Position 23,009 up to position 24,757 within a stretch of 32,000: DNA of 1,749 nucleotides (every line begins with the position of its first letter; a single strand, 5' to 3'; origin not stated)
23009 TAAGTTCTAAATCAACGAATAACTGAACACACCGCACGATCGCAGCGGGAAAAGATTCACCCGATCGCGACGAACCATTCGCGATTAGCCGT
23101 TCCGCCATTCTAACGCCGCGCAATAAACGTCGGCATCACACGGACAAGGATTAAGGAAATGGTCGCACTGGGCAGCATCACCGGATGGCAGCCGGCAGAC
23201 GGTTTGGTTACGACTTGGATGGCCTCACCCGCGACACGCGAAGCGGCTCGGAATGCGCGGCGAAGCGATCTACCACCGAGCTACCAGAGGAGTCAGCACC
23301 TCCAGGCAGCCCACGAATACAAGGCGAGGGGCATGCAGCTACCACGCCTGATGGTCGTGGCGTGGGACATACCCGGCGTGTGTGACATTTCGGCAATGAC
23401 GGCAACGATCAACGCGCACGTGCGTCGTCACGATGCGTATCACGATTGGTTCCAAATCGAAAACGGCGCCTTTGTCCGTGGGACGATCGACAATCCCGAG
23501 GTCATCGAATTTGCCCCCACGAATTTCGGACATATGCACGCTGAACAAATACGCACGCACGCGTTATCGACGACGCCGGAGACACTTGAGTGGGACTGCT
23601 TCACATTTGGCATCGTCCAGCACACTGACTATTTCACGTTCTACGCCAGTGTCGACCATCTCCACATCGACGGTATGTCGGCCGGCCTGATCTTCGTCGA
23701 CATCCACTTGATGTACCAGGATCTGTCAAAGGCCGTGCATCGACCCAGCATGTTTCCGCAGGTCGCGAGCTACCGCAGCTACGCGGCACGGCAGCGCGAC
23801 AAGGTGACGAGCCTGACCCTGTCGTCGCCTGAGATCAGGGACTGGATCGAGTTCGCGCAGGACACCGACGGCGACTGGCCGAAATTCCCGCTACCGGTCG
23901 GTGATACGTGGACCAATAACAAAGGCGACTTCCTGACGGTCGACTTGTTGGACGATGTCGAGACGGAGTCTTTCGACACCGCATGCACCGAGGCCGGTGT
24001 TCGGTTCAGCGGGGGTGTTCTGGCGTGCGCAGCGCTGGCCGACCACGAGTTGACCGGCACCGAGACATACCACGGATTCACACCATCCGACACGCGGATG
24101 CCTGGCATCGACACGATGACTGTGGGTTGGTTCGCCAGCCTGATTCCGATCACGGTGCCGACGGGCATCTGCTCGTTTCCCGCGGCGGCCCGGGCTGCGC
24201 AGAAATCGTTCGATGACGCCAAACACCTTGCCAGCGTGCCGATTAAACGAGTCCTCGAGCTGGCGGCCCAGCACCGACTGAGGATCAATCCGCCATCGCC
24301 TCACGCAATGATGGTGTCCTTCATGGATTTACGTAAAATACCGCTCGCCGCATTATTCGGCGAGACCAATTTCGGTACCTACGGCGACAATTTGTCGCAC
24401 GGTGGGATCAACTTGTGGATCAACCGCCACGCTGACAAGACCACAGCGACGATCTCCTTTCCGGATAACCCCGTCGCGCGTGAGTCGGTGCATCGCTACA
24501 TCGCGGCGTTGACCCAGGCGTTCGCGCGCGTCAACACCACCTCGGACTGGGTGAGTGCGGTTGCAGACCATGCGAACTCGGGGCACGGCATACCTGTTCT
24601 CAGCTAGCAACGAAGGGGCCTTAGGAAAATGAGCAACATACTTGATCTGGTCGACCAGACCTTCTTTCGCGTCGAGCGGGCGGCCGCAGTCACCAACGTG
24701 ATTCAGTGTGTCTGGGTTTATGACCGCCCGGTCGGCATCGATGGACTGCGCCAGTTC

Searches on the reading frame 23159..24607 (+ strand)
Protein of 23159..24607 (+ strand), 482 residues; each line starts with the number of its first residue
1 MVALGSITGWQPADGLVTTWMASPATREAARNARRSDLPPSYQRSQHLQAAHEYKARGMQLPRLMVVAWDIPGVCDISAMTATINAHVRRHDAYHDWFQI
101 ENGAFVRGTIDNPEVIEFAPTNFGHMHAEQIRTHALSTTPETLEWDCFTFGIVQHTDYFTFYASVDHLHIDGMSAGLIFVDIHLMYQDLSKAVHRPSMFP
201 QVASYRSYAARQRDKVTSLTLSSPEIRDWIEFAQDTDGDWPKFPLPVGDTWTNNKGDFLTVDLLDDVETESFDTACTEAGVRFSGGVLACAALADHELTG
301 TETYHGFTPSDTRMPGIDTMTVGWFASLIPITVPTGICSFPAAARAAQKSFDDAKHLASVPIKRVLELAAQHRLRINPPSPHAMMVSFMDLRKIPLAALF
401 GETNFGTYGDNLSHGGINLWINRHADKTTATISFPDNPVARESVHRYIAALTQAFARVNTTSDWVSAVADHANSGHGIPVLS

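Call 4: search_protein_families(library=pfam, proteins=[window:23159-24607:+], max_evalue=0.01)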
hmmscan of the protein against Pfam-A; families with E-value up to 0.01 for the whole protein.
window:23159-24607:+ (482 aa): 1 family
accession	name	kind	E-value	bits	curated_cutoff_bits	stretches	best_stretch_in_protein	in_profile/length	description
PF00668.25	Condensation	-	2.2e-13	50.2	30.6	1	69-370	33-339/456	Condensation domain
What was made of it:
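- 23159..24607 (+): PapA2-like acyltransferase (condensation-domain family, HxxxDG motif). Pfam Condensation 2.2e-13 (call 4).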

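Call 6: search_protein_families(library=ncbifam, proteins=[window:23159-24607:+], max_evalue=0.01)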
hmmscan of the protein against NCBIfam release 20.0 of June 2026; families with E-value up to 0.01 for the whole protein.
window:23159-24607:+ (482 aa): 0 families

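Call 55: search_solved_structures(query=window:23159-24607:+, max_evalue=0.01)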
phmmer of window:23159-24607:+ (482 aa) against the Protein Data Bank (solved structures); distinct sequences matched with E-value up to 0.01: 3.
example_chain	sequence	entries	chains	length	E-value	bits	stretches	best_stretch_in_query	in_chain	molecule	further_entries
6aef_B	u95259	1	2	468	1.3e-128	433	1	5-458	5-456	Trehalose-2-sulfate acyltransferase PapA2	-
9uay_A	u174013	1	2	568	1.2e-06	30.9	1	51-262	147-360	CmnI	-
9rde_A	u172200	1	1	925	2.2e-05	26.6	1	163-336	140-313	Bacitracin synthase 3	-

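Call 63: search_solved_structures(query=window:23159-24607:+, max_evalue=1e-50, show_alignments=1)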
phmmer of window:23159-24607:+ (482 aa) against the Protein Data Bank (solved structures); distinct sequences matched with E-value up to 1e-50: 1.
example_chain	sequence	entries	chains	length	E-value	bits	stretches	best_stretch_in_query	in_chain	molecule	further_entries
6aef_B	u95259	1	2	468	1.3e-128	433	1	5-458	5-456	Trehalose-2-sulfate acyltransferase PapA2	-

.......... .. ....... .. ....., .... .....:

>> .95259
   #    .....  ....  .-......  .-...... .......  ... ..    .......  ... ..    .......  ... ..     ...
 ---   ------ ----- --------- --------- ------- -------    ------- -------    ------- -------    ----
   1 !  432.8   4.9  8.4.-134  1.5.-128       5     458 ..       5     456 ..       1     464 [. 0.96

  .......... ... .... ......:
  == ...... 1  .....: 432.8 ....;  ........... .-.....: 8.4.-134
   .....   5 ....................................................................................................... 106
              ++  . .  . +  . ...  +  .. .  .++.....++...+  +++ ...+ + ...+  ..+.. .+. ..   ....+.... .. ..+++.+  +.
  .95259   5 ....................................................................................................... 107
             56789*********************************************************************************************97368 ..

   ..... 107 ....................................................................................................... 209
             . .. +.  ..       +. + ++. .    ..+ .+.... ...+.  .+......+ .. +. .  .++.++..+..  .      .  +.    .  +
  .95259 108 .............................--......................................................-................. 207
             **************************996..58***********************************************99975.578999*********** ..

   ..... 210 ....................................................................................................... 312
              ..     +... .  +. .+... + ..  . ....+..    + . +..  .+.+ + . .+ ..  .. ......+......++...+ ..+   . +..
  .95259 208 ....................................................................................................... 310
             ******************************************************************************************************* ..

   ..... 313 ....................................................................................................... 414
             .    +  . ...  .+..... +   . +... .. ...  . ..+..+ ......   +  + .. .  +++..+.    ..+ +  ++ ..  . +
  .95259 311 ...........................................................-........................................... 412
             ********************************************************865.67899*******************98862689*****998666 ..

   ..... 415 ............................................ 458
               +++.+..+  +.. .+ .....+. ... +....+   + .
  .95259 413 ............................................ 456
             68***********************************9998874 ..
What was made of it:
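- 23159..24607 (+): It scores 433 bits, E=1.3e-128, over residues 5-458 against M. tuberculosis PapA2 (6AEF) (calls 55, 63).
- The upstream gene matches PapA2 at E=1e-128 (calls 55, 63).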
